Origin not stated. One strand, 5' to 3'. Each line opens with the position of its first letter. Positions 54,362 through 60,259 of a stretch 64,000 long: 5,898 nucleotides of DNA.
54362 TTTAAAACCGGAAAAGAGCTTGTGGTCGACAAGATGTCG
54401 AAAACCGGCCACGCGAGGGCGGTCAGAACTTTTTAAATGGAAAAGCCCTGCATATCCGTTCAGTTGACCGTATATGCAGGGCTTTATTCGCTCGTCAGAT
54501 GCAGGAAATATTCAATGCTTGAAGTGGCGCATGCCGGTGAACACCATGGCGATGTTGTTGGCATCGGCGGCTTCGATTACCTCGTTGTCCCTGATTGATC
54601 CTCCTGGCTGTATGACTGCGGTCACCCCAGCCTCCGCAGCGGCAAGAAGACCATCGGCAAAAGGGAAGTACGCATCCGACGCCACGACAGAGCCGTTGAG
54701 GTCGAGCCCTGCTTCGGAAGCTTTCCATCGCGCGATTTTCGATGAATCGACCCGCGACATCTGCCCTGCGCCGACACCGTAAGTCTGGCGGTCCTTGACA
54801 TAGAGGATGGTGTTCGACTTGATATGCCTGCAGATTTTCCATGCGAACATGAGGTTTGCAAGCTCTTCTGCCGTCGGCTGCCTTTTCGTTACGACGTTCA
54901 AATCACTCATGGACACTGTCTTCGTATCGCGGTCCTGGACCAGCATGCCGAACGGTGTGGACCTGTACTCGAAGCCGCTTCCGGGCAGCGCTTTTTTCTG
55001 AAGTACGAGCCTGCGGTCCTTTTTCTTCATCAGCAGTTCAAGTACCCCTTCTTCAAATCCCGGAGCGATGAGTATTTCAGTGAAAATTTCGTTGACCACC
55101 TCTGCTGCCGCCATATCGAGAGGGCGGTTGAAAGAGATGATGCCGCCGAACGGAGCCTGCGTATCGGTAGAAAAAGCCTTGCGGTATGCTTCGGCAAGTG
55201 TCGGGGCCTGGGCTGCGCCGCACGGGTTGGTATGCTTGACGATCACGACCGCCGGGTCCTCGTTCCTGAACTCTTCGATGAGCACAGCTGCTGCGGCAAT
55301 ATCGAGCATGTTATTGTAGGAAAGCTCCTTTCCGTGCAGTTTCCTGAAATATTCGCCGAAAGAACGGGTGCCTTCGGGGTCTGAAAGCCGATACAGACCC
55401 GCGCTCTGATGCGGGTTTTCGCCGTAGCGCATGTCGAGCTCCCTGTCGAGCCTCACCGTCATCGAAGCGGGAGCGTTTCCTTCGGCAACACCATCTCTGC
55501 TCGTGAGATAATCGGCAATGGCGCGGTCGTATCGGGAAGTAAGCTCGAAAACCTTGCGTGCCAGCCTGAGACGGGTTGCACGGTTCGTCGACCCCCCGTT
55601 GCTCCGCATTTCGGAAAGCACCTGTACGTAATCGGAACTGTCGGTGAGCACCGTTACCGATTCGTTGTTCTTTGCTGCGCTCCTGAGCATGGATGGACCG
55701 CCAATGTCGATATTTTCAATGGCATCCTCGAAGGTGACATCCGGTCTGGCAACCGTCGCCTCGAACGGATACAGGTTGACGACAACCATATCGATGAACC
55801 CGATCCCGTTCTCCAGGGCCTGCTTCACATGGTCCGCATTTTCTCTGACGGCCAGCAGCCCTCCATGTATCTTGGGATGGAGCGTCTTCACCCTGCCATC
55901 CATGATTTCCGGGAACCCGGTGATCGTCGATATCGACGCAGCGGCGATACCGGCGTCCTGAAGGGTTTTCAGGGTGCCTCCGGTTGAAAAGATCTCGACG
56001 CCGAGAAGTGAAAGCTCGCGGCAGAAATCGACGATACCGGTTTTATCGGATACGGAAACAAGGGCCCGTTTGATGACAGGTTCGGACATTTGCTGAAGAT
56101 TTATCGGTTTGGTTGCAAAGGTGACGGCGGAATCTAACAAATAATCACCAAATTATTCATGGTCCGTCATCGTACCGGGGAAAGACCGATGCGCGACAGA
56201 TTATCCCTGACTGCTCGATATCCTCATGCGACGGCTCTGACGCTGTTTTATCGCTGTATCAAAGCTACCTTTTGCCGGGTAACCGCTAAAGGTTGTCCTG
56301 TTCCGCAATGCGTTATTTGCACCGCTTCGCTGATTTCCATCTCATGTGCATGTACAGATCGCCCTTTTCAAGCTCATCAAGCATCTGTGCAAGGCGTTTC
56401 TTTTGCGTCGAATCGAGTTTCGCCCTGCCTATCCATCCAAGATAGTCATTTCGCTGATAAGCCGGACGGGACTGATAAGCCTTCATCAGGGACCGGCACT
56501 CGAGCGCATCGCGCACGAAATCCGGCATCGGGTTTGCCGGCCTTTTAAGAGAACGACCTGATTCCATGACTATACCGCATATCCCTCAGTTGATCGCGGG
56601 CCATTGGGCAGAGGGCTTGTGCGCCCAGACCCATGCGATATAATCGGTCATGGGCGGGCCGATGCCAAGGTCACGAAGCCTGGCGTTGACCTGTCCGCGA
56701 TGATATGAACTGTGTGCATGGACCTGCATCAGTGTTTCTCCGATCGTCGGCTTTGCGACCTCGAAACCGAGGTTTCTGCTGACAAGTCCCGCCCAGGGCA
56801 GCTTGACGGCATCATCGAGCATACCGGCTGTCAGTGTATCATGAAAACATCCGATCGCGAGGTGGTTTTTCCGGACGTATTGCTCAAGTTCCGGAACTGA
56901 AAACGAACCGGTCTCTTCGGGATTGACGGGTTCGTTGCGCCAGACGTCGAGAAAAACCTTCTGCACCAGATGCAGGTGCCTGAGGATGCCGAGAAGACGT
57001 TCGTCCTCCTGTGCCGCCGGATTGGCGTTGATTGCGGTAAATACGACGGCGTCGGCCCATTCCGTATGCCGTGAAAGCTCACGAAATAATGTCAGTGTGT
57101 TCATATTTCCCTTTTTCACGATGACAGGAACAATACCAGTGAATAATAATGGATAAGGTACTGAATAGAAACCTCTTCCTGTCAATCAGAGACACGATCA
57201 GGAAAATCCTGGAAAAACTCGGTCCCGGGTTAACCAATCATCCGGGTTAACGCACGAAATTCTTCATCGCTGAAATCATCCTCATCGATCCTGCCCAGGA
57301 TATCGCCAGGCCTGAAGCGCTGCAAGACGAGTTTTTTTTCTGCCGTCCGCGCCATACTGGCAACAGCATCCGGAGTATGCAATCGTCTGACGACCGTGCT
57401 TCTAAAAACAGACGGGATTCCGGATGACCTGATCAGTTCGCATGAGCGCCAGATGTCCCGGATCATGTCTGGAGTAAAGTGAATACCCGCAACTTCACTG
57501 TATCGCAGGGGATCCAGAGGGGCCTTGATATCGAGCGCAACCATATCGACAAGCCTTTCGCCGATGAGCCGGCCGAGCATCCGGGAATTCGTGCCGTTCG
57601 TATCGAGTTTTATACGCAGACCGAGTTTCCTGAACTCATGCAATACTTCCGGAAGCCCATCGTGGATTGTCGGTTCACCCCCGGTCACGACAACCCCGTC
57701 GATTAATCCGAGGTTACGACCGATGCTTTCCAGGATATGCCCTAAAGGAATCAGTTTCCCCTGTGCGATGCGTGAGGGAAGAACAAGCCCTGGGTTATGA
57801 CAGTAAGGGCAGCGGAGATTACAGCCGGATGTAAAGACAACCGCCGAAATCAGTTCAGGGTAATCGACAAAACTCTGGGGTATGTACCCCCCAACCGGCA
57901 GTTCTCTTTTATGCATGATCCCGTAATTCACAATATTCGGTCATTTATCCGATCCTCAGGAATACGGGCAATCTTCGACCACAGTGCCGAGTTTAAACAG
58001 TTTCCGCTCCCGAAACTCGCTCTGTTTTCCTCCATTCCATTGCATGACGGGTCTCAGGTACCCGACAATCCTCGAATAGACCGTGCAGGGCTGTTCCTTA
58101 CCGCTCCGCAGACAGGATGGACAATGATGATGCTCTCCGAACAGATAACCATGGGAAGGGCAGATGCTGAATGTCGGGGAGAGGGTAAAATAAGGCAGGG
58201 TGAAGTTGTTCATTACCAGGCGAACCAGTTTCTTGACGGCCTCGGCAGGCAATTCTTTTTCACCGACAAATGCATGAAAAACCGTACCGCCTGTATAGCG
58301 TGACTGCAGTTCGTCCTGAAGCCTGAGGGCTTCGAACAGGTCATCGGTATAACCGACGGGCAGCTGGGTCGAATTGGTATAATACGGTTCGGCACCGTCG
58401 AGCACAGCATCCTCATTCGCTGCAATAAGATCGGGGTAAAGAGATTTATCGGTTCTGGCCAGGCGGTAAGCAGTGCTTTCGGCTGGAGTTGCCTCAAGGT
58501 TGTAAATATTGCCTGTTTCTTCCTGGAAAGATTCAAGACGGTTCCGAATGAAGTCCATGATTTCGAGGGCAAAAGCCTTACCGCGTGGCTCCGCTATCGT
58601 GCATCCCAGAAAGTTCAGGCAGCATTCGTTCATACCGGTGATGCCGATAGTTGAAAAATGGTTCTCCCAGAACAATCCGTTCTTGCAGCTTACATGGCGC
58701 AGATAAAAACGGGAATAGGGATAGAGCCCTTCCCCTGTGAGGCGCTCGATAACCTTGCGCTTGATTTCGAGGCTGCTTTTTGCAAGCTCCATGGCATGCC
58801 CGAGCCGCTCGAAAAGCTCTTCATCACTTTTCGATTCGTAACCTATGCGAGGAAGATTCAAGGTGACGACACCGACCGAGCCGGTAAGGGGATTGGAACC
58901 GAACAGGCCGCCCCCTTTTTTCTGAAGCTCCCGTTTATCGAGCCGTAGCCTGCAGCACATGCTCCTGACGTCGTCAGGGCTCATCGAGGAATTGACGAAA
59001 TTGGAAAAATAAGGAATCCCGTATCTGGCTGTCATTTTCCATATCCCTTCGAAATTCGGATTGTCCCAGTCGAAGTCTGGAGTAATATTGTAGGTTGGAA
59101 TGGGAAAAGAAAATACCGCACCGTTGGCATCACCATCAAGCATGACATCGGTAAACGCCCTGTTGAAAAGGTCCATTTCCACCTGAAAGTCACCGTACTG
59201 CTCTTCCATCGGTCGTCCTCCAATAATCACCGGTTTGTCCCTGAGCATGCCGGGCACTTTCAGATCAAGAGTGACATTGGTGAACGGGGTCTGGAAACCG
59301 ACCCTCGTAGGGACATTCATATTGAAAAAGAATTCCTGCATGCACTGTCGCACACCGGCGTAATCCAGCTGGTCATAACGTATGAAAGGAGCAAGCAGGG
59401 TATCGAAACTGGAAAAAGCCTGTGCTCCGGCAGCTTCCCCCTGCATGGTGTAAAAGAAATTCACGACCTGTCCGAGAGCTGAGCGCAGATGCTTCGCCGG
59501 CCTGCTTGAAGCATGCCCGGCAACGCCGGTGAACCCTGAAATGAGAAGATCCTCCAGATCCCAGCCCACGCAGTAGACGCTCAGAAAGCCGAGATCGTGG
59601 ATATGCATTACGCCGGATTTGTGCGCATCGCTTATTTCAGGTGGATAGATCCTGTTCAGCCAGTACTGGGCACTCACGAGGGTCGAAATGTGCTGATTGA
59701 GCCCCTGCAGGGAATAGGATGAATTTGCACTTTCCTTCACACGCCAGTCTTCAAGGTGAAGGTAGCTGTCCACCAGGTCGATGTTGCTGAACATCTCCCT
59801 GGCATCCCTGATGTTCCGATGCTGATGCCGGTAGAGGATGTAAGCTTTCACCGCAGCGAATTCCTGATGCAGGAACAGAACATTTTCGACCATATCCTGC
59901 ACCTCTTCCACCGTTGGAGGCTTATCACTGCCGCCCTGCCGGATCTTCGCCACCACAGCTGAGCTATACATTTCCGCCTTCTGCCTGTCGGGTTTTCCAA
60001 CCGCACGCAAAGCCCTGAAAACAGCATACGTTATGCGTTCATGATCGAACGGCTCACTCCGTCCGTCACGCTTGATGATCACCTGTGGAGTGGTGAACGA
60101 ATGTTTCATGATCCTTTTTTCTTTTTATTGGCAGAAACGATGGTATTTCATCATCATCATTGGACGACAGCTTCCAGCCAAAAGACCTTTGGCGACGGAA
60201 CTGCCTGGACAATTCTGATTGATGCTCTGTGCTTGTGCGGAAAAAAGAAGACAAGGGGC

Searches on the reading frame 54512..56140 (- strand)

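Call 83: search_protein_families(library=pfam, proteins=[window:54512-56140:-], max_evalue=1e-8)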
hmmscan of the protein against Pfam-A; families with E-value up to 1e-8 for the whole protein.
window:54512-56140:- (542 aa): 2 families
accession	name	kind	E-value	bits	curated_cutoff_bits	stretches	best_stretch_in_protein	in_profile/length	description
PF01808.24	AICARFT_IMPCHas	-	4.9e-111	371.6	25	1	155-472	1-310/311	AICARFT/IMPCHase bienzyme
PF02142.27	MGS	-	8.9e-23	80.7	24.1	1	35-149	1-93/94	MGS-like domain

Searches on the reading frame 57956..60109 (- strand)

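Call 83: search_protein_families(library=pfam, proteins=[window:57956-60109:-], max_evalue=1e-8)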
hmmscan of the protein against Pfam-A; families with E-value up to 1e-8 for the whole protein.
window:57956-60109:- (717 aa): 2 families
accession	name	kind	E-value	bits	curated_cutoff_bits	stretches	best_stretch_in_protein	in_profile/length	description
PF13597.11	NRDD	-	2.7e-192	640.8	26.2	1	126-705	1-562/562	Anaerobic ribonucleoside-triphosphate reductase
PF03477.21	ATP-cone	-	1.6e-24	86.7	25.8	1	10-98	2-87/88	ATP cone domain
